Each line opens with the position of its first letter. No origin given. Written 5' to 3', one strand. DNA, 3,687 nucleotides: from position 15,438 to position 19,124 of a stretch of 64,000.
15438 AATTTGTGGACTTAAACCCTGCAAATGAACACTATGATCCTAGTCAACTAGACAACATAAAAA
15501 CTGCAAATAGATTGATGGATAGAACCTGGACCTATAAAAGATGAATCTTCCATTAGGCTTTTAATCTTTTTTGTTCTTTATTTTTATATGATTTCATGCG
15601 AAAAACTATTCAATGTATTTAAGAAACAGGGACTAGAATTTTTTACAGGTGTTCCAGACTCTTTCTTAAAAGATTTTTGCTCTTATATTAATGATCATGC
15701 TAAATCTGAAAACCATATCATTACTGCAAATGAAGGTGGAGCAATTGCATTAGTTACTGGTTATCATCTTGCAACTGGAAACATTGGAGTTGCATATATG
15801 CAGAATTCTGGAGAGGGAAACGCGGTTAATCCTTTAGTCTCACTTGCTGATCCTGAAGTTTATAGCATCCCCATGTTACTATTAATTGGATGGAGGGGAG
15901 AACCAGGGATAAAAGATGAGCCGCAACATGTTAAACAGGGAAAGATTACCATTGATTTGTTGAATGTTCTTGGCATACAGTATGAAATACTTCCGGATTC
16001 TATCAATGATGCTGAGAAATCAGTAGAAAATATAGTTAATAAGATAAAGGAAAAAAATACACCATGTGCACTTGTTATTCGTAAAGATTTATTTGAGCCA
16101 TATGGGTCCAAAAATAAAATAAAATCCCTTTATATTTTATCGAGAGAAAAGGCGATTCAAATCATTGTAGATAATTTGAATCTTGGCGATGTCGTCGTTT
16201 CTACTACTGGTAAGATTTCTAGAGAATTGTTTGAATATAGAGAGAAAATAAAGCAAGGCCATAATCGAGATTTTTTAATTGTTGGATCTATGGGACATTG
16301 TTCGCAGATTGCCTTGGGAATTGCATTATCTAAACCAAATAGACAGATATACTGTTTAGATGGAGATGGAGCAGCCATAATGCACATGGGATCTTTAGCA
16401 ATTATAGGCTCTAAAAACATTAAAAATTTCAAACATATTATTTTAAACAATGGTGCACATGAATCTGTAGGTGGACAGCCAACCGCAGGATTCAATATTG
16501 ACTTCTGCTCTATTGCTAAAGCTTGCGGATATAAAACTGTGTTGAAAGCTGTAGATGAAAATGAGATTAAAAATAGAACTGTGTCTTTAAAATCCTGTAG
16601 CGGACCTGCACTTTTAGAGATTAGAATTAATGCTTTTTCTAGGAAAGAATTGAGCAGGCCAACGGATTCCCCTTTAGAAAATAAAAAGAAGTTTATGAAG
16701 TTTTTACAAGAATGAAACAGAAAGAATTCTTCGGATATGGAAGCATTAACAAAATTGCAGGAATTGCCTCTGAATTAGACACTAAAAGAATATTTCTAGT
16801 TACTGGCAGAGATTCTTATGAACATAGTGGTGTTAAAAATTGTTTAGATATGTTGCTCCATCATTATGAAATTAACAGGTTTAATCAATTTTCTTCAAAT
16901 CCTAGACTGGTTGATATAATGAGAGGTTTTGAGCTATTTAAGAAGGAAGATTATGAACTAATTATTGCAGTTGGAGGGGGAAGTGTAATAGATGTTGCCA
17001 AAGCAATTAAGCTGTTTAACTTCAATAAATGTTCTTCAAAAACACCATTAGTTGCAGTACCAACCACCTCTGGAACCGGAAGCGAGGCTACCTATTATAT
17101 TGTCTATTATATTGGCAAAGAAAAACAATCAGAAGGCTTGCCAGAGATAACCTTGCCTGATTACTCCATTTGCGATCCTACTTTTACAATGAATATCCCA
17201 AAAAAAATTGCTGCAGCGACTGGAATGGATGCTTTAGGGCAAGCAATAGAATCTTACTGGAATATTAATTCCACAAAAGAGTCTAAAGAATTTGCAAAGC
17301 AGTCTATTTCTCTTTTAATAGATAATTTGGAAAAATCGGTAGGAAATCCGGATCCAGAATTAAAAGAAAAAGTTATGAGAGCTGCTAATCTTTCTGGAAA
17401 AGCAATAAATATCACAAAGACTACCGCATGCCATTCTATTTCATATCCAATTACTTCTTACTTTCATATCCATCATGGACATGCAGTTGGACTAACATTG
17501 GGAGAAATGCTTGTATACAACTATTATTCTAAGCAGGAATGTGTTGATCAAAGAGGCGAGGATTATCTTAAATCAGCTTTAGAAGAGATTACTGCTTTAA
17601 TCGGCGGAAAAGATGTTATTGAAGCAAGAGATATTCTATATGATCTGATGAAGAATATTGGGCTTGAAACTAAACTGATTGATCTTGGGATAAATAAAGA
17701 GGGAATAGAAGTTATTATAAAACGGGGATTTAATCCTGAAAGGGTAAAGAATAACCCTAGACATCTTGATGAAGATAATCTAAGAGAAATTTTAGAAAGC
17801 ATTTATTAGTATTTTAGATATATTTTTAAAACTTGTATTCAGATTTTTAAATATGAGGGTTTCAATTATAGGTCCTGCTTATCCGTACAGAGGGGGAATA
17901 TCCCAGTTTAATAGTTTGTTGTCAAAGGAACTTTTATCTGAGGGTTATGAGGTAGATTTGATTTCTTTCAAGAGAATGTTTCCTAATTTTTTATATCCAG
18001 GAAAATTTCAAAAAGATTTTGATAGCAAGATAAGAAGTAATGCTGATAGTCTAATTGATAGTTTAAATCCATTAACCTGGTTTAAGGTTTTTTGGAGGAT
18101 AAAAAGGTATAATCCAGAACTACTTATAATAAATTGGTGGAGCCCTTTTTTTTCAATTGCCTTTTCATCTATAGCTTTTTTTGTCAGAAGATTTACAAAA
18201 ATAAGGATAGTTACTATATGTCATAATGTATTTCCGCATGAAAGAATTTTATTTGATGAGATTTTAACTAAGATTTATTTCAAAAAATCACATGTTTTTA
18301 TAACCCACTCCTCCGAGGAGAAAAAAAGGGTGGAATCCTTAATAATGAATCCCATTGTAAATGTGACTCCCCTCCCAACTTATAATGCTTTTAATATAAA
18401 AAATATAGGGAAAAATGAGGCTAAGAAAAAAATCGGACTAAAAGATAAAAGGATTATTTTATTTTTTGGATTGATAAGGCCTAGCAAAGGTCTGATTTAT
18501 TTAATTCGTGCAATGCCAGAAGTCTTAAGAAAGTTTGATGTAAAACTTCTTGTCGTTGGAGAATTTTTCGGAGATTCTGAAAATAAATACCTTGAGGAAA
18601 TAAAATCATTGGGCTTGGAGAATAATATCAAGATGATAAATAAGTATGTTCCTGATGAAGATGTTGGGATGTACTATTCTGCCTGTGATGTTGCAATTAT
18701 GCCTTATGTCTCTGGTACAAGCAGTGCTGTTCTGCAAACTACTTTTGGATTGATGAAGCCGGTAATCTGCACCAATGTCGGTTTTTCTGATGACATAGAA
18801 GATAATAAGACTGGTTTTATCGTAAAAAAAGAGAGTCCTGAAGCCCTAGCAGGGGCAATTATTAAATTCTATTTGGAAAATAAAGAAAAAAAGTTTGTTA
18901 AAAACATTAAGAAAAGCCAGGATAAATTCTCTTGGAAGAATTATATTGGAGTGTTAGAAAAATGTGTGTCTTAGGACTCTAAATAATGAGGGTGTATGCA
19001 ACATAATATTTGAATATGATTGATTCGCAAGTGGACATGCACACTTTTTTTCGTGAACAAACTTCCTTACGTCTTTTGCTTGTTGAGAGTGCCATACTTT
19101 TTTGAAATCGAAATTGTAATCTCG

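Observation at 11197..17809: Compact phosphonate biosynthetic cluster with a Fom1-type cytidylyltransferase-PepM fusion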

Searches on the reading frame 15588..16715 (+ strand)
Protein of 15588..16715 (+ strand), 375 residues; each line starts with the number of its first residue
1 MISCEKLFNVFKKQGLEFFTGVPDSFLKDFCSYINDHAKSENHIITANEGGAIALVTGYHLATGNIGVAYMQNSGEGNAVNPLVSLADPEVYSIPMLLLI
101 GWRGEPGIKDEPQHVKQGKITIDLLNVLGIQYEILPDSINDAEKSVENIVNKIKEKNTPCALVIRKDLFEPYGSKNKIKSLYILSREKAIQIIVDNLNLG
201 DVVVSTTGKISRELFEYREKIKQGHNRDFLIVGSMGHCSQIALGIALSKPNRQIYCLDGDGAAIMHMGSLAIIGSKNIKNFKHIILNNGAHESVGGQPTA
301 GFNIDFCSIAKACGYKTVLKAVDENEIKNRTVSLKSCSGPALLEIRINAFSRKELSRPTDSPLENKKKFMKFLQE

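Call 3: search_protein_families(library=pfam, proteins=[window:15588-16715:+], max_evalue=0.01)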
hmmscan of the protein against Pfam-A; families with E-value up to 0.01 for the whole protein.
window:15588-16715:+ (375 aa): 2 families
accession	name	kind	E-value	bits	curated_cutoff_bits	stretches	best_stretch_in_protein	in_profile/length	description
PF02775.26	TPP_enzyme_C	-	4.5e-17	62.7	21.9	1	229-345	24-151/151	Thiamine pyrophosphate enzyme, C-terminal TPP binding domain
PF02776.23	TPP_enzyme_N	-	6.3e-14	52.2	26.8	1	7-118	7-112/119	Thiamine pyrophosphate enzyme, N-terminal TPP binding domain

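Call 4: search_protein_families(library=ncbifam, proteins=[window:15588-16715:+], max_evalue=0.01)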
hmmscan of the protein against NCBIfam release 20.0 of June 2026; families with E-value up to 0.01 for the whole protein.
window:15588-16715:+ (375 aa): 46 families (the best 25 are shown)
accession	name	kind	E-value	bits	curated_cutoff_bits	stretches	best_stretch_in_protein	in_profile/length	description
TIGR03297.1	Ppyr-DeCO2ase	equivalog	3.7e-149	496.6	312.5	1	15-373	1-360/360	phosphonopyruvate decarboxylase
TIGR03846.1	sulfopy_beta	equivalog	6.2e-35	120.7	221.5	1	186-372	1-180/182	sulfopyruvate decarboxylase subunit beta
NF004813.0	PRK06163.1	equivalog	2.7e-27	95.8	240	1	176-371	5-194/202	hypothetical protein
TIGR03845.1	sulfopyru_alph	equivalog_domain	1.4e-23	83.6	147.95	1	5-167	2-158/160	sulfopyruvate decarboxylase subunit alpha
NF006016.1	PRK08155.1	equivalog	4.9e-15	55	870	2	232-349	408-534/554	acetolactate synthase large subunit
TIGR00118.1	acolac_lg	equivalog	3.5e-14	52.2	538.35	2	4-101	4-97/557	biosynthetic-type acetolactate synthase large subunit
NF004710.0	PRK06048.1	equivalog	4.1e-13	48.7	976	2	4-101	11-104/561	acetolactate synthase large subunit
NF005228.0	PRK06725.1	equivalog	5.2e-13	48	991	2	4-108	19-119/571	acetolactate synthase large subunit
NF006524.0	PRK08978.1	equivalog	3.1e-12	45.6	738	2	232-290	400-457/548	acetolactate synthase 2 catalytic subunit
NF005860.0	PRK07789.1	equivalog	7.3e-12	44.4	881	2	11-104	44-134/615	acetolactate synthase large subunit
NF005584.0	PRK07282.1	equivalog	3.5e-11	42.4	970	1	7-111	16-118/566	acetolactate synthase large subunit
NF005651.0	PRK07418.1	subfamily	3.9e-11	41.9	942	2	232-294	434-495/617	acetolactate synthase large subunit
NF005485.1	PRK07092.1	equivalog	7.5e-11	41.5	493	1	143-348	314-519/523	benzoylformate decarboxylase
NF006319.0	PRK08527.1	equivalog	1.9e-10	39.8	905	2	9-101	12-101/565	acetolactate synthase large subunit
NF006052.0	PRK08199.1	subfamily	6.6e-10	37.9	539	1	187-348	370-538/559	thiamine pyrophosphate protein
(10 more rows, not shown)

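Call 79: search_solved_structures(query=window:15588-16715:+, max_evalue=1e-10)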
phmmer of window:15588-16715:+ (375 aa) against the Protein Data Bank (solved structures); distinct sequences matched with E-value up to 1e-10: 3.
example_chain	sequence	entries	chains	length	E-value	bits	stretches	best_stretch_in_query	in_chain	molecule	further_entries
9iz3_B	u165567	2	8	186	2.9e-23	85.6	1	186-369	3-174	Putative phosphonopyruvate decarboxylase beta subunit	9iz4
9iz3_A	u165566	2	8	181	3.6e-14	55.7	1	4-167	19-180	Putative phosphonopyruvate decarboxylase alpha subunit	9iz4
6lpi_A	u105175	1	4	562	1.1e-11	47.6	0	232-350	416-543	Acetolactate synthase isozyme 1 large subunit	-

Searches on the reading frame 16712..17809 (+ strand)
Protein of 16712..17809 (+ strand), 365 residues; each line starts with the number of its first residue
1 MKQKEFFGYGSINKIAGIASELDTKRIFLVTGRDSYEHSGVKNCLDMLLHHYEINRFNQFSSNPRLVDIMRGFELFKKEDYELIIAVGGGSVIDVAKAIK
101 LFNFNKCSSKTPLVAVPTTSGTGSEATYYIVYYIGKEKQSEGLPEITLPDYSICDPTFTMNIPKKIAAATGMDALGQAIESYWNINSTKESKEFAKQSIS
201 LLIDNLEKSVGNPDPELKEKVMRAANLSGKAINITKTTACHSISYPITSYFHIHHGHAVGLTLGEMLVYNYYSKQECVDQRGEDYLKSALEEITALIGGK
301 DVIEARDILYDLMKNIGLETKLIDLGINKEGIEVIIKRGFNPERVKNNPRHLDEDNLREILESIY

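Call 3: search_protein_families(library=pfam, proteins=[window:16712-17809:+], max_evalue=0.01)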
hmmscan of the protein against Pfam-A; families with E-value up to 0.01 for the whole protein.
window:16712-17809:+ (365 aa): 3 families
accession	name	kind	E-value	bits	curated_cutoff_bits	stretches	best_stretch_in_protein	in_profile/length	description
PF25137.1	ADH_Fe_C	-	1.2e-34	120.2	27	1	168-365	2-194/194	Fe-containing alcohol dehydrogenase family, C-terminal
PF00465.25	Fe-ADH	-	2.5e-33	115.5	31.3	1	6-156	5-168/168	Iron-containing alcohol dehydrogenase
PF13685.12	Fe-ADH_2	-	1.3e-09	38.6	28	1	8-120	3-108/149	Iron-containing alcohol dehydrogenase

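Call 4: search_protein_families(library=ncbifam, proteins=[window:16712-17809:+], max_evalue=0.01)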
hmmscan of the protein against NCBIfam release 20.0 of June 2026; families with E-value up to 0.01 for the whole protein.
window:16712-17809:+ (365 aa): 18 families
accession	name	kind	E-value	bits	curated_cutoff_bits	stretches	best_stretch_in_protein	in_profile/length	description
NF010378.0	PRK13805.1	equivalog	8.8e-50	169.4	951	2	101-365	585-864/872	bifunctional acetaldehyde-CoA/alcohol dehydrogenase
NF041833.1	Fe_ADH_ErcA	equivalog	8.2e-48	163.4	550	1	6-363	12-380/382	alcohol dehydrogenase-like regulatory protein ErcA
TIGR03405.1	Phn_Fe-ADH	equivalog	1.1e-46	159.2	423.7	1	15-347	14-351/355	iron-containing alcohol dehydrogenase PsrA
TIGR02638.1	lactal_redase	equivalog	1.1e-44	152.8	523.15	1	4-360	9-378/379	lactaldehyde reductase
NF058672.1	4HyButDHCUPNE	equivalog_domain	6e-43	147.5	500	1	7-363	12-376/378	4-hydroxybutyrate dehydrogenase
NF007911.0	PRK10624.1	equivalog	1.3e-40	139.5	537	1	3-364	9-381/382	lactaldehyde reductase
NF053866.1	CholDhdGbsBBac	equivalog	7.9e-38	130.1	550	1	8-362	21-388/392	choline dehydrogenase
NF050025.1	SulfAcetaldRedSarD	equivalog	7.5e-33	113.9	700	1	5-365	11-385/385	sulfoacetaldehyde reductase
NF011998.0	PRK15454.1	equivalog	1.5e-28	99.7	556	1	62-352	88-382/395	ethanolamine utilization ethanol dehydrogenase EutG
NF007363.0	PRK09860.1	equivalog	1.4e-23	83.7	581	1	10-337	17-355/383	L-threonine dehydrogenase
TIGR04266.1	NDMA_methanol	equivalog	1.7e-23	83.1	625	1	6-278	20-311/420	NDMA-dependent methanol dehydrogenase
NF011717.0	PRK15138.1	equivalog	2.2e-18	66.5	645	1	7-338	14-359/387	alcohol dehydrogenase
NF006941.0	PRK09423.1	subfamily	9.1e-14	51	336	1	8-192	14-190/367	glycerol dehydrogenase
NF041822.1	daptide_DH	equivalog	1e-10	41.1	300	2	108-208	102-202/363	daptide-type RiPP biosynthesis dehydogenase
NF002022.0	PRK00843.1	equivalog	1.3e-08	34.3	413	1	6-120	15-121/350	NAD(P)-dependent glycerol-1-phosphate dehydrogenase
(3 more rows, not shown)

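Call 78: search_solved_structures(query=window:16712-17809:+, max_evalue=1e-20)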
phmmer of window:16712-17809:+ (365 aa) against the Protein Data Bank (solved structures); distinct sequences matched with E-value up to 1e-20: 21.
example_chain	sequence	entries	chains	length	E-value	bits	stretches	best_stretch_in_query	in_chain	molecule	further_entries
6jko_A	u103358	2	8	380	2.5e-39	138.5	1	10-357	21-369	Methanol dehydrogenase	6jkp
1o2d_A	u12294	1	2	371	1.4e-35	126.2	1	5-267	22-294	Alcohol dehydrogenase, iron-containing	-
1vhd_A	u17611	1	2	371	1.4e-35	126.2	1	5-267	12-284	alcohol dehydrogenase, iron-containing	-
3zdr_A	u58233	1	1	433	4.9e-31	111.2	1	94-288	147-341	ALCOHOL DEHYDROGENASE DOMAIN OF THE BIFUNCTIONAL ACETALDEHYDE DEHYDROGENASE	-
8zrl_A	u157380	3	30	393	8.2e-31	110.5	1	5-356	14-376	NAD-dependent methanol dehydrogenase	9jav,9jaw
8zwd_B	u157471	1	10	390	9.3e-31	110.3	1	7-361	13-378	NAD(P)-dependent methanol dehydrogenase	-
13he_A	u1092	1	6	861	2.8e-28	102.2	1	95-359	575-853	Aldehyde-alcohol dehydrogenase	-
8uhw_A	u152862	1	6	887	3e-28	102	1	95-359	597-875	Aldehyde-alcohol dehydrogenase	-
3owo_A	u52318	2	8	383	9.3e-28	100.4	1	23-362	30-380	Alcohol dehydrogenase 2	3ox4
4fr2_A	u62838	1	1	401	1.1e-27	100.2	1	4-363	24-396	1,3-propanediol dehydrogenase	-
7dag_A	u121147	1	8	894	2.6e-27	99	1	95-271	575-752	Aldehyde-alcohol dehydrogenase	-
6scg_A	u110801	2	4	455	6.8e-27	97.6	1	95-272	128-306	Aldehyde-alcohol dehydrogenase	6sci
6tqh_A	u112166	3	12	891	5.3e-26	94.7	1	96-272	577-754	Aldehyde-alcohol dehydrogenase | Bifunctional aldehyde-alcohol dehydrogenase AdhE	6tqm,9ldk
6ahc_A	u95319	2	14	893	5.3e-26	94.7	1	96-272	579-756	Aldehyde-alcohol dehydrogenase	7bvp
9jx4_A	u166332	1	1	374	7.1e-26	94.2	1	25-322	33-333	Aldehyde-alcohol dehydrogenase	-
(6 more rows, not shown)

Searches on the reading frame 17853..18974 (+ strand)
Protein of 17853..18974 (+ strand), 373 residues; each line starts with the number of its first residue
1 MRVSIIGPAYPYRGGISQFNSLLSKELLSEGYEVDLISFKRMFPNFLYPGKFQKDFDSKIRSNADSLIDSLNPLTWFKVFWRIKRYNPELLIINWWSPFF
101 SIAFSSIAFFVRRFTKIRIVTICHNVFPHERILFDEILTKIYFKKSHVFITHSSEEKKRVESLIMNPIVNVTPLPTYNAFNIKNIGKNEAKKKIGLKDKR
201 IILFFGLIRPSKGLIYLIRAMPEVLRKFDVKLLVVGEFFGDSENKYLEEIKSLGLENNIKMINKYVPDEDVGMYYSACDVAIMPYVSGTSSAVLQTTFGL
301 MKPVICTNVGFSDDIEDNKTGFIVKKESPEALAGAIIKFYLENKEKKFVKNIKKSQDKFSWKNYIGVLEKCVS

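Call 3: search_protein_families(library=pfam, proteins=[window:17853-18974:+], max_evalue=0.01)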
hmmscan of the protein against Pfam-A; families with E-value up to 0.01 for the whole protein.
window:17853-18974:+ (373 aa): 3 families
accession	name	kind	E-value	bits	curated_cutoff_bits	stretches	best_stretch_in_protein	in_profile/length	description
PF00534.26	Glycos_transf_1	-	1.3e-24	87.1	26.4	1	188-354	3-171/172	Glycosyl transferases group 1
PF13692.12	Glyco_trans_1_4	-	5.5e-24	85.5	27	1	200-339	2-139/142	Glycosyl transferases group 1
PF13439.12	Glyco_transf_4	-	2.5e-08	34.6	28.5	1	14-162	2-150/170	Glycosyltransferase Family 4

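Call 4: search_protein_families(library=ncbifam, proteins=[window:17853-18974:+], max_evalue=0.01)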
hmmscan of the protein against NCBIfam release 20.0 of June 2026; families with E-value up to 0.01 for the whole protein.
window:17853-18974:+ (373 aa): 21 families
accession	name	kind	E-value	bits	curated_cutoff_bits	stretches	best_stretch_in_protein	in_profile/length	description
TIGR04063.1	stp3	hypoth_equivalog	8.9e-15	54.5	442.05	1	178-350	192-368/397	TIGR04063 family PEP-CTERM/XrtA system glycosyltransferase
NF047684.1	TeichurnBiosyTuaC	equivalog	2.3e-14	53.1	550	1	177-349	196-361/391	teichuronic acid biosynthesis protein TuaC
TIGR03449.1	mycothiol_MshA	equivalog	4.1e-13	49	462.5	1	177-365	199-393/406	D-inositol-3-phosphate glycosyltransferase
NF012028.0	PRK15484.1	subfamily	1.1e-12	47.7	618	1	160-370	154-373/380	lipopolysaccharide N-acetylglucosaminyltransferase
TIGR03999.1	thiol_BshA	equivalog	9e-12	44.6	273.7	1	142-365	141-363/375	N-acetyl-alpha-D-glucosaminyl L-malate synthase BshA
NF046085.1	XrtY_assoc_Gly1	equivalog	7.7e-11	41.5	400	1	132-353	148-360/387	XrtY-associated glycosyltransferase XYAG1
TIGR03088.1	stp2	hypoth_equivalog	4.3e-10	39.2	409.05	1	201-347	196-343/374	TIGR03088 family PEP-CTERM/XrtA system glycosyltransferase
TIGR02149.1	glgA_Coryne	subfamily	6.6e-10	38.7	302.4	1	183-363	187-378/391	glycogen synthase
NF041876.1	EPS_EpsE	equivalog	1.2e-09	37.9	400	1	205-344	220-363/389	exopolysaccharide biosynthesis GT4 family glycosyltransferase EpsE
TIGR04157.1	glyco_rSAM_CFB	subfamily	3.3e-09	36.2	400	1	181-328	208-352/406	TIGR04157 family glycosyltransferase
NF053787.1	GlcN_PG_synth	equivalog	8.9e-09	34.6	480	1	184-368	181-352/361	N-acetylglucosaminyl phosphatidylglycerol synthase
NF038295.1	EPS_HpsP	equivalog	1.6e-07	30.7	550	1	186-362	193-374/388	hormogonium polysaccharide biosynthesis glycosyltransferase HpsP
TIGR04047.1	MSMEG_0565_glyc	hypoth_equivalog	3.9e-06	26.2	259.85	1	187-363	181-362/373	MSMEG_0565 family glycosyltransferase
NF050056.1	ProtGlycPglH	equivalog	3.9e-06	26.2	600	1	136-362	128-340/354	GalNAc-alpha-(1->4)-GalNAc-alpha-(1->3)-diNAcBac-PP-undecaprenol alpha-1,4-N-acetyl-D-galactosaminyltransferase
TIGR02095.1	glgA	subfamily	7.2e-06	24.9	328.45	1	182-363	274-465/477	glycogen/starch synthase, ADP-glucose type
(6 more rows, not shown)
